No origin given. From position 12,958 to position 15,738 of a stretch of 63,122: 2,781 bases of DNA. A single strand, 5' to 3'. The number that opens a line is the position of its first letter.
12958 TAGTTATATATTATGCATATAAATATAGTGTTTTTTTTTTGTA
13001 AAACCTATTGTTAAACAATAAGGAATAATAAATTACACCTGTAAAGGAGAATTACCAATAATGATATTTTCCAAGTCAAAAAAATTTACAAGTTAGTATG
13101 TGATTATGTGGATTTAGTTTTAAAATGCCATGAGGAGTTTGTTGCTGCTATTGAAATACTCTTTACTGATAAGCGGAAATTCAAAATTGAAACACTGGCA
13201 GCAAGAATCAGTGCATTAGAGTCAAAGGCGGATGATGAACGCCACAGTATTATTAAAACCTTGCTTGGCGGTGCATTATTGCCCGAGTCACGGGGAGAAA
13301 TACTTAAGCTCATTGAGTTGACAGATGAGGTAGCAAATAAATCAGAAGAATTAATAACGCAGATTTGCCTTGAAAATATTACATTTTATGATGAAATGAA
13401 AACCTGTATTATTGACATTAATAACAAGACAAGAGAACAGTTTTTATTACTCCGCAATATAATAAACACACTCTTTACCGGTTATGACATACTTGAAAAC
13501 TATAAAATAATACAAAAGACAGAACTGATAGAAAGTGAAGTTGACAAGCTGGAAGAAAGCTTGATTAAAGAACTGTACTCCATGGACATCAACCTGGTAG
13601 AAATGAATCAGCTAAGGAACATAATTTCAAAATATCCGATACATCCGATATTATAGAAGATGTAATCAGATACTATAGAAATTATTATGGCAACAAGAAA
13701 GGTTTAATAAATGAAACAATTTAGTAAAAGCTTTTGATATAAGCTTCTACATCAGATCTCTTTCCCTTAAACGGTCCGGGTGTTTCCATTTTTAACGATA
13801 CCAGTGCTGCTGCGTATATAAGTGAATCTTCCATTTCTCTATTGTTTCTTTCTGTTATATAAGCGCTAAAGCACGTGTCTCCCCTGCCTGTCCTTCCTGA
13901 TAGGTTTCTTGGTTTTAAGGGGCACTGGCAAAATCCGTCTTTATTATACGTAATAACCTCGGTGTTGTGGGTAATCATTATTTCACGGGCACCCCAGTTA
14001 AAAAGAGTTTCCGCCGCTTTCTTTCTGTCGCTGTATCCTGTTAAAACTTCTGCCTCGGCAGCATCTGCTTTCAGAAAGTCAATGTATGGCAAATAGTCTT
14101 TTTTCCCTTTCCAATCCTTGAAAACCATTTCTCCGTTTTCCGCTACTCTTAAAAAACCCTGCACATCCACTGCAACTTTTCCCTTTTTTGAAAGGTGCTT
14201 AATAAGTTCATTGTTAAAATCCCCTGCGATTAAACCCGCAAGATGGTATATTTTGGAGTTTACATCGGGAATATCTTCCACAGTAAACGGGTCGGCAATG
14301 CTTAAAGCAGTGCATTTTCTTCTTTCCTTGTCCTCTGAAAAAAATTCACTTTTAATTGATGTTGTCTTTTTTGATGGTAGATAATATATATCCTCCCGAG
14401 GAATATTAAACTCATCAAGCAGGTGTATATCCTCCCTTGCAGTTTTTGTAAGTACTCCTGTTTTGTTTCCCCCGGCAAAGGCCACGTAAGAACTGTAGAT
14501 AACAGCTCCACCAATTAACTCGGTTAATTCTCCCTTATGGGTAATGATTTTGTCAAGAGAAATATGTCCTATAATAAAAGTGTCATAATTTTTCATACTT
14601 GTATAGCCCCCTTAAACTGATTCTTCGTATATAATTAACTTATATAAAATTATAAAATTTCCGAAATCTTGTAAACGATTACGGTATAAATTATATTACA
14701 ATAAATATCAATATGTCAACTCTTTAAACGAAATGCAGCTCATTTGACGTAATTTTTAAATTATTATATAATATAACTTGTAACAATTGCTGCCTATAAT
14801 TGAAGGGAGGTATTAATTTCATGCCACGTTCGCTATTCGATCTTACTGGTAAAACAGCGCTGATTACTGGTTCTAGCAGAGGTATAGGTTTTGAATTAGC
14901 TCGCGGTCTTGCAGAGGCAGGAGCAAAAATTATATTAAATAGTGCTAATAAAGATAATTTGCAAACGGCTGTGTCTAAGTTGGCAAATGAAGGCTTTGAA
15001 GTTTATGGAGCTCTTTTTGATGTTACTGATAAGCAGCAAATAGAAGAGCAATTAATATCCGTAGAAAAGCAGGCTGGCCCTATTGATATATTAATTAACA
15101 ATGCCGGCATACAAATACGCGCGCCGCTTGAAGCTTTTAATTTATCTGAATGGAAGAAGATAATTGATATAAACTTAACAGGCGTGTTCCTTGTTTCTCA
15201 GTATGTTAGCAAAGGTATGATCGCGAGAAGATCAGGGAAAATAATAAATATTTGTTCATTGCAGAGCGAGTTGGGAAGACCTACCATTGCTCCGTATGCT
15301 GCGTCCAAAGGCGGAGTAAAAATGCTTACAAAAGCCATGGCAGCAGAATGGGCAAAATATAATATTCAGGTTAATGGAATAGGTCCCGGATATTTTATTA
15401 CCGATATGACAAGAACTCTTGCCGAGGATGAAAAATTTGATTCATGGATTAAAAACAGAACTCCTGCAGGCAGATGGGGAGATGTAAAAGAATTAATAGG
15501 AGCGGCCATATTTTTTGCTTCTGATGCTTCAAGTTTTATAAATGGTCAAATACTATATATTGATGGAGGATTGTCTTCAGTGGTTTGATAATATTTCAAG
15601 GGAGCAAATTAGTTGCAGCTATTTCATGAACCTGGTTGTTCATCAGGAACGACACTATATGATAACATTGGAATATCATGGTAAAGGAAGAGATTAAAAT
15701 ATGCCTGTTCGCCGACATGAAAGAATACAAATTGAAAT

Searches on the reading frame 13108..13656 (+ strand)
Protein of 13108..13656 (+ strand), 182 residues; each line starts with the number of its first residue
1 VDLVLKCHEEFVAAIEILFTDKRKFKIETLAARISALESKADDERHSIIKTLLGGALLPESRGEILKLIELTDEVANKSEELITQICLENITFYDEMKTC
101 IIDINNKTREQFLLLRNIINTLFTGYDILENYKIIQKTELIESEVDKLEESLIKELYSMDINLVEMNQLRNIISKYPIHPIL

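Call 80: search_protein_families(library=pfam, proteins=[window:13108-13656:+], max_evalue=0.01)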
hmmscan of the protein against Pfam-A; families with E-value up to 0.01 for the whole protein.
window:13108-13656:+ (182 aa): 1 family
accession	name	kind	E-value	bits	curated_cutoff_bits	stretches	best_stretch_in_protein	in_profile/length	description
PF01865.21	PhoU_div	-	9.2e-20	71.3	24.4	1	7-174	20-192/214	Protein of unknown function DUF47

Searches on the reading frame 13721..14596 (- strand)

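Call 67: search_protein_families(library=pfam, proteins=[window:13721-14596:-], max_evalue=0.0001)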
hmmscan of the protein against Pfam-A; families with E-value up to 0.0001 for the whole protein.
window:13721-14596:- (291 aa): 1 family
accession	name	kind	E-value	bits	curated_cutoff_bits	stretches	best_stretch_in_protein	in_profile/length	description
PF00294.29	PfkB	-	1e-06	28.8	25.8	1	76-274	87-294/302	pfkB family carbohydrate kinase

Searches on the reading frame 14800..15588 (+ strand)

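Call 67: search_protein_families(library=pfam, proteins=[window:14800-15588:+], max_evalue=0.0001)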
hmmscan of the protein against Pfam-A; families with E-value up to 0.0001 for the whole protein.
window:14800-15588:+ (262 aa): 4 families
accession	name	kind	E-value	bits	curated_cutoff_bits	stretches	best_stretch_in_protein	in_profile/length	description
PF00106.31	adh_short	-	9.2e-63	211.7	26.6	1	18-211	1-194/195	short chain dehydrogenase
PF13561.12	adh_short_C2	-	3.9e-61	207.1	27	1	26-259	5-236/236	Enoyl-(Acyl carrier protein) reductase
PF08659.16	KR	-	2.8e-14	53.9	22.6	1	19-170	2-153/180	KR domain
PF23441.1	SDR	-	1.2e-06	28.6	27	1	15-257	5-254/258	SDR-like rossmann domain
